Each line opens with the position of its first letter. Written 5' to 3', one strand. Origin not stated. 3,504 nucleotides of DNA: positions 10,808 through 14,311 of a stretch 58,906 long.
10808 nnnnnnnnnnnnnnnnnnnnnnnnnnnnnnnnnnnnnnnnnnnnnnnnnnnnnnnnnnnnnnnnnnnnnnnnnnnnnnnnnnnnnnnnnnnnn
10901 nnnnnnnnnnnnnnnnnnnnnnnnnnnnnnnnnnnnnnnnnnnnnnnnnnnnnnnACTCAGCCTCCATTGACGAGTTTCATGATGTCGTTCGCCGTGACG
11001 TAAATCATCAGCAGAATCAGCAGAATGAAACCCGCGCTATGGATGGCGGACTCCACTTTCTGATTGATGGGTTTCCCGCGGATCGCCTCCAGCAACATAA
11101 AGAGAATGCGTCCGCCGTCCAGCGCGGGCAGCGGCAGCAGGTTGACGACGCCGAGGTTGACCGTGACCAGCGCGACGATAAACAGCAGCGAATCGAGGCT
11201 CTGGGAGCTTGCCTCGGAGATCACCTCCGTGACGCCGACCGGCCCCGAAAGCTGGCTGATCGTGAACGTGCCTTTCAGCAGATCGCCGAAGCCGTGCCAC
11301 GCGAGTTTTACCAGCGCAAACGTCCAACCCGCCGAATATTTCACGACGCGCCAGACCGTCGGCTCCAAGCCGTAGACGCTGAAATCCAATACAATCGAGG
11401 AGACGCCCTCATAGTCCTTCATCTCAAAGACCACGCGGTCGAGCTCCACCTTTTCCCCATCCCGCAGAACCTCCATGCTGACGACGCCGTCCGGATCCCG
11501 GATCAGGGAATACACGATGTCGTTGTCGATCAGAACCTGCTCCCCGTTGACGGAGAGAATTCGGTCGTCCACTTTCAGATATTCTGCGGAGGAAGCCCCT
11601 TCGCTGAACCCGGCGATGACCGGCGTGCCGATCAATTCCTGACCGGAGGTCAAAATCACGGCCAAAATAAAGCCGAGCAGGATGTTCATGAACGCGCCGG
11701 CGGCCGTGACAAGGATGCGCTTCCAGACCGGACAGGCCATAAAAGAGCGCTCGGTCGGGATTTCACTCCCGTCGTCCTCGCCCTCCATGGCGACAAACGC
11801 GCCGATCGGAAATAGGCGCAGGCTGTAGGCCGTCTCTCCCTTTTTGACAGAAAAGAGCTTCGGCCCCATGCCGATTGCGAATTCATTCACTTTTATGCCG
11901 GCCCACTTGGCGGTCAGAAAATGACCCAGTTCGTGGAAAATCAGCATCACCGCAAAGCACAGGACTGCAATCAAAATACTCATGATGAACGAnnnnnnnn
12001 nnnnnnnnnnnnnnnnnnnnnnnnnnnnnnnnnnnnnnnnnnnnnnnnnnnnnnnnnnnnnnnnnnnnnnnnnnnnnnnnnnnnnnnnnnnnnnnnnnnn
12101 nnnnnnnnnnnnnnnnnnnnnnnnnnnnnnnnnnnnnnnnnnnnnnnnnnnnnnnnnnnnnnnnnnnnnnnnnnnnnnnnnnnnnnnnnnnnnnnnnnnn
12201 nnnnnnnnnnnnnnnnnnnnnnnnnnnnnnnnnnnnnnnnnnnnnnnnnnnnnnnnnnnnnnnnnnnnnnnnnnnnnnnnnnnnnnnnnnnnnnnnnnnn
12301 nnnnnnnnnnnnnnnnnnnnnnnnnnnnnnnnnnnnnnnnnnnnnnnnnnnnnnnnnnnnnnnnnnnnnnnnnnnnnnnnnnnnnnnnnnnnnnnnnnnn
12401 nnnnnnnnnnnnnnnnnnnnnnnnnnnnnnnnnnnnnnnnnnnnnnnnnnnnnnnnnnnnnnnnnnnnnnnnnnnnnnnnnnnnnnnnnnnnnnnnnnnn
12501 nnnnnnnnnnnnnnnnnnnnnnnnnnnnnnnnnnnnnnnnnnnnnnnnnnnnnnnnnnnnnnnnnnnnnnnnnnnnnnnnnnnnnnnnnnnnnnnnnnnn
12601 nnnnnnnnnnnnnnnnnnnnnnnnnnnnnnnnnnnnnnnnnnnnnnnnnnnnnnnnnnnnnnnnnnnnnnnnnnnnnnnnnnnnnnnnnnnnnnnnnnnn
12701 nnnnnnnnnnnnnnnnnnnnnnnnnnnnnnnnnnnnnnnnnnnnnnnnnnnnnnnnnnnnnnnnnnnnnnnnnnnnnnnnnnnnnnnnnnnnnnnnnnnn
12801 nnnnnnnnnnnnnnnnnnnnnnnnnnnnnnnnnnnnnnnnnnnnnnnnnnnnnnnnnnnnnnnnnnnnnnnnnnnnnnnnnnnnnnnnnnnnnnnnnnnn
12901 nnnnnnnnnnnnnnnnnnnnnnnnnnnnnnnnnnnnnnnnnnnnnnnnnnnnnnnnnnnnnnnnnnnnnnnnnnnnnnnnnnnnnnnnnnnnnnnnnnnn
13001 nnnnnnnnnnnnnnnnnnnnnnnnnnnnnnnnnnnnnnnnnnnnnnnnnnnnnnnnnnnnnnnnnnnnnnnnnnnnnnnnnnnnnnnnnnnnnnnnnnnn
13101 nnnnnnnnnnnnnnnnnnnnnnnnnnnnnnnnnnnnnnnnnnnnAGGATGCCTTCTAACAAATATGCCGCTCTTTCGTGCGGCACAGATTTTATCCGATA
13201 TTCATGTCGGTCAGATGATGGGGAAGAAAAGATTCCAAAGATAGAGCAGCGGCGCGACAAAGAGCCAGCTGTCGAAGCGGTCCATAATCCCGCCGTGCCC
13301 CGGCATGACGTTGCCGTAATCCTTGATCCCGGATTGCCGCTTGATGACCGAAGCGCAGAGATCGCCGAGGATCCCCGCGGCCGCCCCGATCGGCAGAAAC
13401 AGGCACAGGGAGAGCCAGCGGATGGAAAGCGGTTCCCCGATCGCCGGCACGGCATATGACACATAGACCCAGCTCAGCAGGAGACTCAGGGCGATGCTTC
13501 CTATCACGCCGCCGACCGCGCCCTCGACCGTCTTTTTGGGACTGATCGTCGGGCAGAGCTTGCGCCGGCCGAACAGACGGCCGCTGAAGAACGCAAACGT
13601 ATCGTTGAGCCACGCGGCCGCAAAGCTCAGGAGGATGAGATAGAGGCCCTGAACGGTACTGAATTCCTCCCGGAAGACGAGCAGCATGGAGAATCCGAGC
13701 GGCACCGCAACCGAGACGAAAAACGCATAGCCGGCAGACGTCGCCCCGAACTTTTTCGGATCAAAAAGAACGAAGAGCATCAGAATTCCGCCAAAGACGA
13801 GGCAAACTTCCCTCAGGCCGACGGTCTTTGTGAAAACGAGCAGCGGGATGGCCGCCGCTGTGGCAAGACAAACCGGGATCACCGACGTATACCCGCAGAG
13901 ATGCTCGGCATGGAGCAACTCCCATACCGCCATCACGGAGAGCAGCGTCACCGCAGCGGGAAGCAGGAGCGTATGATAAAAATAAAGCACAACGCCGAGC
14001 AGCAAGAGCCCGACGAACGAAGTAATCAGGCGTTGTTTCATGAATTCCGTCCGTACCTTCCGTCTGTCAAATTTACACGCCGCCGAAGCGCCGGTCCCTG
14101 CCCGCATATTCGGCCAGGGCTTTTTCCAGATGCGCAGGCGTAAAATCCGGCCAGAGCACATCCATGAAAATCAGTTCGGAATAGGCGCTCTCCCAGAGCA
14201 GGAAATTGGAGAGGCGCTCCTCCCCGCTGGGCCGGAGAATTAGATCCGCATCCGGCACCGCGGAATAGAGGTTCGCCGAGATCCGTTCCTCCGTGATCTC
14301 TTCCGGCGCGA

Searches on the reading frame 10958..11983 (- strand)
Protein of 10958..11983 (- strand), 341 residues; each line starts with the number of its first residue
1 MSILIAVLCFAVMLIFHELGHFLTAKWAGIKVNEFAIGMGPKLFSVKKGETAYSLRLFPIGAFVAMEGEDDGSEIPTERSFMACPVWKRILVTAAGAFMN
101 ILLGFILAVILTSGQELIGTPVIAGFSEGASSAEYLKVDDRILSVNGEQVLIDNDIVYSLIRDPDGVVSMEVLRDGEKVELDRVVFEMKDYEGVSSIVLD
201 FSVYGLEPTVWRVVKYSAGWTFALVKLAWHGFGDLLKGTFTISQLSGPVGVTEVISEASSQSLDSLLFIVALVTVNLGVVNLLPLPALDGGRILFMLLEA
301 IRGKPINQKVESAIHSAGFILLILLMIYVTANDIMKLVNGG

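Call 61: search_protein_families(library=pfam, proteins=[window:10958-11983:-], max_evalue=0.00001)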
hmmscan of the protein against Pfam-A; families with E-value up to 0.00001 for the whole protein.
window:10958-11983:- (341 aa): 1 family
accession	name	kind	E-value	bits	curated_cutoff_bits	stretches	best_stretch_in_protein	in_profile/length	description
PF02163.28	Peptidase_M50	-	4.7e-61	206.4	27.2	1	6-325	2-221/221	Peptidase family M50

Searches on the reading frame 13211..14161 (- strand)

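Call 61: search_protein_families(library=pfam, proteins=[window:13211-14161:-], max_evalue=0.00001)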
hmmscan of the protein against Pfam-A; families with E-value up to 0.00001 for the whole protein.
window:13211-14161:- (316 aa): 1 family
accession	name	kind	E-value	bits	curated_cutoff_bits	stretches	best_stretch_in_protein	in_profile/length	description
PF01148.25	CTP_transf_1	-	1.8e-54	185.8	24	1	42-309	1-260/264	Cytidylyltransferase family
